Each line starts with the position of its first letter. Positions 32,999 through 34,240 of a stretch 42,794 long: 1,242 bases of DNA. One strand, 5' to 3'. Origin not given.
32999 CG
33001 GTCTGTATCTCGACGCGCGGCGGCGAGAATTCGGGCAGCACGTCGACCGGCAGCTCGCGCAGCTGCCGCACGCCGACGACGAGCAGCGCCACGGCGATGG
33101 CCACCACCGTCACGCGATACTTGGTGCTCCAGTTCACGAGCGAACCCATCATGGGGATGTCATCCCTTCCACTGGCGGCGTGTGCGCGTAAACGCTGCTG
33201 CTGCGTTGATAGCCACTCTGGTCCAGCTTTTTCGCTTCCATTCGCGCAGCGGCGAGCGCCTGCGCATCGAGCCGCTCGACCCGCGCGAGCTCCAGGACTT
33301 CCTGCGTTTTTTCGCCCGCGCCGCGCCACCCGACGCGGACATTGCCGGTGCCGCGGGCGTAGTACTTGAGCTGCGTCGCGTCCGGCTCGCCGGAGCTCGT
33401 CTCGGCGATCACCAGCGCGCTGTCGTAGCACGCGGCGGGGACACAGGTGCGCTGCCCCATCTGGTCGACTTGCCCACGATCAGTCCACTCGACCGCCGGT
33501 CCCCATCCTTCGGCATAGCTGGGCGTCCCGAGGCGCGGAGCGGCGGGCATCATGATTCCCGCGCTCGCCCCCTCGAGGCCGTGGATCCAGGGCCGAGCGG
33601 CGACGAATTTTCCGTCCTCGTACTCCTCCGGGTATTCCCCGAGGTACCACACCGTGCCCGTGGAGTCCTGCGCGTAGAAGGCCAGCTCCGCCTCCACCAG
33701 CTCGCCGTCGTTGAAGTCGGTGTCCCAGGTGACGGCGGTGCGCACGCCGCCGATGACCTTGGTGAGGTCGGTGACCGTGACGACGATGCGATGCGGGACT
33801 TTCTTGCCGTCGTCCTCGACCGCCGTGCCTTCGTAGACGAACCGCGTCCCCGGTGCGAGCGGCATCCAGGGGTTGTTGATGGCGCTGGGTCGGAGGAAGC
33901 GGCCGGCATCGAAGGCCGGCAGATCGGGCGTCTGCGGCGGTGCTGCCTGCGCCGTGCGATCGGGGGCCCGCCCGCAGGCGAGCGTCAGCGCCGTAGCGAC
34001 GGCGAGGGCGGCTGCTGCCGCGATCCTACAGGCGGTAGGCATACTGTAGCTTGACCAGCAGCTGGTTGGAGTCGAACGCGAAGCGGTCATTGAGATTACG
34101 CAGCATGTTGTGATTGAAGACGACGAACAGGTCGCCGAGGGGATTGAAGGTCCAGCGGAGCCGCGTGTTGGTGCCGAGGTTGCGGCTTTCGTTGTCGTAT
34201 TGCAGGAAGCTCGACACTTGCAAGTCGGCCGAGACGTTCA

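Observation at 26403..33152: Paralogous CzcA/CusA-like RND pair with no full-length adaptor and no TolC-like outer-membrane factor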

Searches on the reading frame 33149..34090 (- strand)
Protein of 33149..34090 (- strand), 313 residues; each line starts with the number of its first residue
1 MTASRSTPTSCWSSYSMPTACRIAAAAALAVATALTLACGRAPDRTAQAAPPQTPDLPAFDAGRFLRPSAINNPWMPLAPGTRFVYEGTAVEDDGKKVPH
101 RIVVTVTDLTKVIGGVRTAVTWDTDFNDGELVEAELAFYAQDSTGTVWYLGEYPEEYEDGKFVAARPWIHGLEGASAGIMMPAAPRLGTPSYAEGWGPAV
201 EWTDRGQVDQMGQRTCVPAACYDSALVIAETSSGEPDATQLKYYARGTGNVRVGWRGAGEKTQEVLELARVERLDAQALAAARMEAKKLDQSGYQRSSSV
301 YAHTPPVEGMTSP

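Call 4: search_protein_families(library=pfam, proteins=[window:33149-34090:-], max_evalue=0.01)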
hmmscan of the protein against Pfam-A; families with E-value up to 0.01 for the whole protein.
window:33149-34090:- (313 aa): 0 families

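Call 5: search_protein_families(library=ncbifam, proteins=[window:33149-34090:-], max_evalue=0.01)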
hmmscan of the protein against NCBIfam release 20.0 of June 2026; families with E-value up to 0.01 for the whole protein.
window:33149-34090:- (313 aa): 0 families

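Call 17: find_homologous_proteins(query=window:33149-34090:-, max_evalue=0.001)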
Query window:33149-34090:- (313 aa): 3752 proteins with E <= 0.001 among 8000 candidates; the best 120 are listed.
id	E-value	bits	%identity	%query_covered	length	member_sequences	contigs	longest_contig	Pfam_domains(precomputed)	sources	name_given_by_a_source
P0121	1.5e-187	640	95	95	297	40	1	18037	-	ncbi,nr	ncbi:MAG TPA: hypothetical protein VKB63_09160 [Gemmatimonadales bacterium]|nr:hypothetical protein 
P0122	2.6e-179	613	57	82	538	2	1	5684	-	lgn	-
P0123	1.1e-176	605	60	81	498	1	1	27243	-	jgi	jgi:uncharacterized protein YbaA (DUF1428 family)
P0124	2.5e-175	600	62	80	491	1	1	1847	-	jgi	-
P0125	1.1e-174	598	92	88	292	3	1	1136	-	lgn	-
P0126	2.1e-174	597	55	88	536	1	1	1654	-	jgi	jgi:hypothetical protein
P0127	6.5e-172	589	87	95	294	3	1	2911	-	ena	-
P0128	7.8e-172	589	88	95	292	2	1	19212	-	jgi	jgi:hypothetical protein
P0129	8.1e-172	589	55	82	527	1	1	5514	-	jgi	jgi:hypothetical protein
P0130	1.1e-169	582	57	82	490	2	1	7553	-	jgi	-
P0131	1.7e-166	571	89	87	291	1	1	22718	-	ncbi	-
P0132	2.3e-165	568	89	88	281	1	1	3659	-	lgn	-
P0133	1.5e-162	558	54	82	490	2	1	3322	-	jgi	jgi:hypothetical protein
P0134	7.6e-162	556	57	80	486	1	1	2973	-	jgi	-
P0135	5.2e-161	553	54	82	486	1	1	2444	-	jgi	jgi:hypothetical protein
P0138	1.6e-159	548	58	85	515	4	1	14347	-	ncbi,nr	ncbi:MAG TPA: hypothetical protein VLE70_22510, partial [Anaerolineae bacterium]|nr:hypothetical pro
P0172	1.0e-130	454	69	92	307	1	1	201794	-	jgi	jgi:hypothetical protein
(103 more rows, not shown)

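Call 19: find_encoding_contigs(protein=P0172, flank=10000, max_places=2)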
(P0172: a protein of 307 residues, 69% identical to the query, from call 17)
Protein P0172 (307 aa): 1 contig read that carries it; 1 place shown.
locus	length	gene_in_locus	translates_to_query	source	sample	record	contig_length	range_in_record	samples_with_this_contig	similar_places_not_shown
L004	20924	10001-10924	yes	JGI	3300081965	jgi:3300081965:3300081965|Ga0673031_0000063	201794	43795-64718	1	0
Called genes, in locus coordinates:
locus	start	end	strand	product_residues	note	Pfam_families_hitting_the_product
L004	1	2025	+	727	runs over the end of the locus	PF00246:Peptidase_M14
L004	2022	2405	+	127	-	PF01648:ACPS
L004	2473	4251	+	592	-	PF00034:Cytochrom_C, PF13442:Cytochrome_CBB3, PF03239:FTR1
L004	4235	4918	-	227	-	PF00072:Response_reg, PF08281:Sigma70_r4_2 (weak), PF00196:GerE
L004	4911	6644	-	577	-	PF25323:6TM_PilS (weak), PF07730:HisKA_3, PF13581:HATPase_c_2, PF02518:HATPase_c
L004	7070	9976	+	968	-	PF19313:DUF5916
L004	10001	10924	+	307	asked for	-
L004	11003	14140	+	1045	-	PF00873:ACR_tran, PF02355:SecD_SecF_C (faint)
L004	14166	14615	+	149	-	-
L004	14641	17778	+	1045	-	PF00873:ACR_tran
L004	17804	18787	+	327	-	PF00005:ABC_tran, PF13304:AAA_21 (faint)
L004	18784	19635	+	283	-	PF01061:ABC2_membrane, PF12679:ABC2_membrane_2, PF13346:ABC2_membrane_5 (weak), PF12698:ABC2_membrane_3 (weak)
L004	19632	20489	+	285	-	PF12679:ABC2_membrane_2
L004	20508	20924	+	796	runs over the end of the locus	PF12679:ABC2_membrane_2, PF12730:ABC2_membrane_4 (faint), PF12679:ABC2_membrane_2, PF13346:ABC2_membrane_5 (weak), PF12698:ABC2_membrane_3 (weak)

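Call 20: find_encoding_contigs(protein=P0138, flank=10000, max_places=2)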
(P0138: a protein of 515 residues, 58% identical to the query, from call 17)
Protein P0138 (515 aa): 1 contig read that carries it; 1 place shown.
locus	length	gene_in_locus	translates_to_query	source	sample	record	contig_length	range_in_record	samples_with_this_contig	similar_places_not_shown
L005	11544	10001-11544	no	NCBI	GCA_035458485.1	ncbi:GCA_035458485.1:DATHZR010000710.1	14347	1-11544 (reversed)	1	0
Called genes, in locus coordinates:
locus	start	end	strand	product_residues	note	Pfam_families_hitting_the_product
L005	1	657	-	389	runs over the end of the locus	PF10509:GalKase_gal_bdg, PF00288:GHMP_kinases_N, PF08544:GHMP_kinases_C (weak)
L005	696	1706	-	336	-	PF01208:URO-D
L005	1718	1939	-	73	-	-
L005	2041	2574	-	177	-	PF13302:Acetyltransf_3 (weak), PF00583:Acetyltransf_1, PF13673:Acetyltransf_10, PF13508:Acetyltransf_7, PF08445:FR47 (weak)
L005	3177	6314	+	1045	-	PF00873:ACR_tran, PF02355:SecD_SecF_C (weak)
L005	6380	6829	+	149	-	-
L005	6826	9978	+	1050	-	PF00873:ACR_tran, PF02355:SecD_SecF_C (faint)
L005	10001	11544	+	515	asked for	?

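Call 21: find_encoding_contigs(protein=P0123, flank=10000, max_places=2)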
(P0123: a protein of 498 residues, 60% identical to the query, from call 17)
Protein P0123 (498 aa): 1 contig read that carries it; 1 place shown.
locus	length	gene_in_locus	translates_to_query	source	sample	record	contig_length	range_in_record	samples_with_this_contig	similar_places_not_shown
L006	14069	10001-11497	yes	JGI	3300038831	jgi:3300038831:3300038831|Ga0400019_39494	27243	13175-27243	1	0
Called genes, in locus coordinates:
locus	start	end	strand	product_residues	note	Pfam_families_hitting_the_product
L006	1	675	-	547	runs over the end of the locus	PF01590:GAF, PF13185:GAF_2, PF13492:GAF_3, PF07730:HisKA_3, PF02518:HATPase_c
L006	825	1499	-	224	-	PF13560:HTH_31, PF01381:HTH_3 (weak), PF12844:HTH_19 (faint), PF13560:HTH_31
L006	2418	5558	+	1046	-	PF00873:ACR_tran, PF02355:SecD_SecF_C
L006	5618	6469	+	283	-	-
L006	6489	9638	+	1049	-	PF00873:ACR_tran, PF02355:SecD_SecF_C (faint)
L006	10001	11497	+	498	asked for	-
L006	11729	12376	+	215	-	-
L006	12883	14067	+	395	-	?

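Call 40: predict_structure(alignment_id=A2)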
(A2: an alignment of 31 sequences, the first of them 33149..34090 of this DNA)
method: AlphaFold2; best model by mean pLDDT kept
length: 313 residues; sequences in the alignment: 31
mean_pLDDT: 83.8   pTM: 0.78
mean pLDDT of the five models: 83.8, 82.0, 79.8, 79.2, 72.3
residues with pLDDT >= 90: 197; 70-90: 48; 50-70: 24; < 50: 44
segments of 3 or more residues with pLDDT < 50: 1-3, 9-27, 29-35, 38-50
pLDDT, mean of each block of 10 residues (from residue 1): 43 39 47 46 44 70 92 97 98 92 98 96 97 97 96 92 90 90 93 62 87 97 96 88 97 87 90 98 98 92 92 66
secondary structure, 60 per line:
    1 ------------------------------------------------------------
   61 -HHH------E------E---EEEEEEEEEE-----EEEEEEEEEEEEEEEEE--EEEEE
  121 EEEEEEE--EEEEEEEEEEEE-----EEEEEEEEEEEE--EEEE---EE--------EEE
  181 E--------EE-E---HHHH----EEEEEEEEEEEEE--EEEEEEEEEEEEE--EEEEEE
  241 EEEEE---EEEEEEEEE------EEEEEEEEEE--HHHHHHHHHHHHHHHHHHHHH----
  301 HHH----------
elements in order: E82-91 E97-113 E116-127 E130-141 E147-158 E161-164 E178-181 H197-200 E205-217 E220-232 E235-245 E249-257 E264-273 H276-296
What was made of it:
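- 33149..34042 (-): LP300, a ~297-aa lipoprotein (the ORF extends to 34090). It is highly conserved, has a LolA-like open beta-barrel with a C-terminal helix, and two invariant Cys. The AF2 model has pLDDT 83.8 (call 40).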

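Call 43: fold_search(model_id=the predicted structure, library=pdb)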
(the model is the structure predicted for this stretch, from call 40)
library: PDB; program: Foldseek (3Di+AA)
matches with E <= 10: 847; with E <= 0.001: 6
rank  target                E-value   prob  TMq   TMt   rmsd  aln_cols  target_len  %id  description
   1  3fzx                  6.7e-06  1.00  0.34  0.47  12.2       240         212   11  CRYSTAL STRUCTURE OF A PUTATIVE EXPORTED PROTEIN WITH YMCC-LIKE FOLD (BF2203) FROM BACTEROIDES FRAGILIS NCTC 9343 AT 2.2 (released 2009-02-03)
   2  4fvs_A                7.4e-06  1.00  0.34  0.47  11.4       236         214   11  Crystal structure of a putative lipoprotein (BDI_3050) from Parabacteroides distasonis ATCC 8503 at 2.70 A resolution (released 2012-07-25)
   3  4fvs_E                1.7e-05  1.00  0.34  0.47  11.3       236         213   11  Crystal structure of a putative lipoprotein (BDI_3050) from Parabacteroides distasonis ATCC 8503 at 2.70 A resolution (released 2012-07-25)
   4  6ntr_D                2.8e-04  1.00  0.29  0.36  12.0       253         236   11  Crystal Structure of Beta-barrel-like Protein of Domain of Unknown Function DUF1849 from Brucella abortus (released 2019-02-13)
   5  9tp6_B                4.4e-04  0.99  0.25  0.31  11.6       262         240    9  Structure of LolA3 from Porphyromonas gingivalis (released 2026-02-18)
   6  2zf4_C                9.8e-04  0.99  0.22  0.33  10.4       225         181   12  Crystal Structure of VioE complexed with phenylpyruvic acid (released 2008-01-01)
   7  2zf4_A                1.2e-03  0.99  0.24  0.35  10.9       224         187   13  Crystal Structure of VioE complexed with phenylpyruvic acid (released 2008-01-01)
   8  9tp6_A                1.7e-03  0.90  0.22  0.27  12.6       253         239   10  Structure of LolA3 from Porphyromonas gingivalis (released 2026-02-18)
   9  2zf3_A                2.1e-03  0.97  0.22  0.33  10.7       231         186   12  Crystal Structure of VioE (released 2008-01-01)
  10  2zf4_F                3.8e-03  0.96  0.21  0.32  10.6       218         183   10  Crystal Structure of VioE complexed with phenylpyruvic acid (released 2008-01-01)
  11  3m4w_C                4.7e-03  1.00  0.29  0.32   8.9       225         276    9  Structural basis for the negative regulation of bacterial stress response by RseB (released 2010-05-05)
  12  5ay6_A                7.4e-03  0.91  0.21  0.22  16.9       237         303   10  32 kDa Fragment of the Flagellar hook protein FlgE from Caulobacter crescentus (released 2016-08-17)
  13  6e8n_B                7.7e-03  0.90  0.23  0.33  14.2       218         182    7  Crystal structure of glycosylated human EPDR1 (released 2019-01-23)
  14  2v42_A                1.7e-02  0.93  0.23  0.25  10.5       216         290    9  Crystal structure of RseB: a sensor for periplasmic stress response in E. coli (released 2007-08-28)
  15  3buu_B                2.2e-02  0.66  0.24  0.31  12.9       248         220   10  Crystal structure of LolA superfamily protein NE2245 from Nitrosomonas europaea (released 2008-01-22)
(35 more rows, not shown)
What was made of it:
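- On LolA-like superfamily (for LP300): Foldseek E-values of 7e-6 to 1e-3 with probability ~1.0, but TM-scores of 0.22-0.47 (call 43).
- The LP300 model matches LolA-superfamily folds: YmcC-like, LolA3, RseB, VioE, EPDR1 (call 43).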

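Call 74: search_solved_structures(query=A2, max_evalue=10)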
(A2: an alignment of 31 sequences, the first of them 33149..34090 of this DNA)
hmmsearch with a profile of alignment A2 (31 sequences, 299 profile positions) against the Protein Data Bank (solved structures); distinct sequences matched with E-value up to 10: 5.
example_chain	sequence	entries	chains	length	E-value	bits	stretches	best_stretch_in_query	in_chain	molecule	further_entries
4xhp_A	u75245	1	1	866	0.0057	18.9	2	72-121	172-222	ParM hybrid fusion protein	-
4xe8_A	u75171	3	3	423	0.1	14.7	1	72-121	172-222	Uncharacterized protein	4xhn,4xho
4xe7_A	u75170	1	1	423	0.1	14.7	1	72-121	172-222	Uncharacterized protein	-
2okq_A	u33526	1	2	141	0.15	14.2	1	81-141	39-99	Hypothetical protein ybaA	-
9ild_A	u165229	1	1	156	0.66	12.1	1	127-167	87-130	Peptidase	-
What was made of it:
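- On LolA-like superfamily (for LP300): No sequence match in PDB or Pfam (calls 4, 74).
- Tried and rejected: LP300 profile against PDB sequences: nothing meaningful (call 74).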
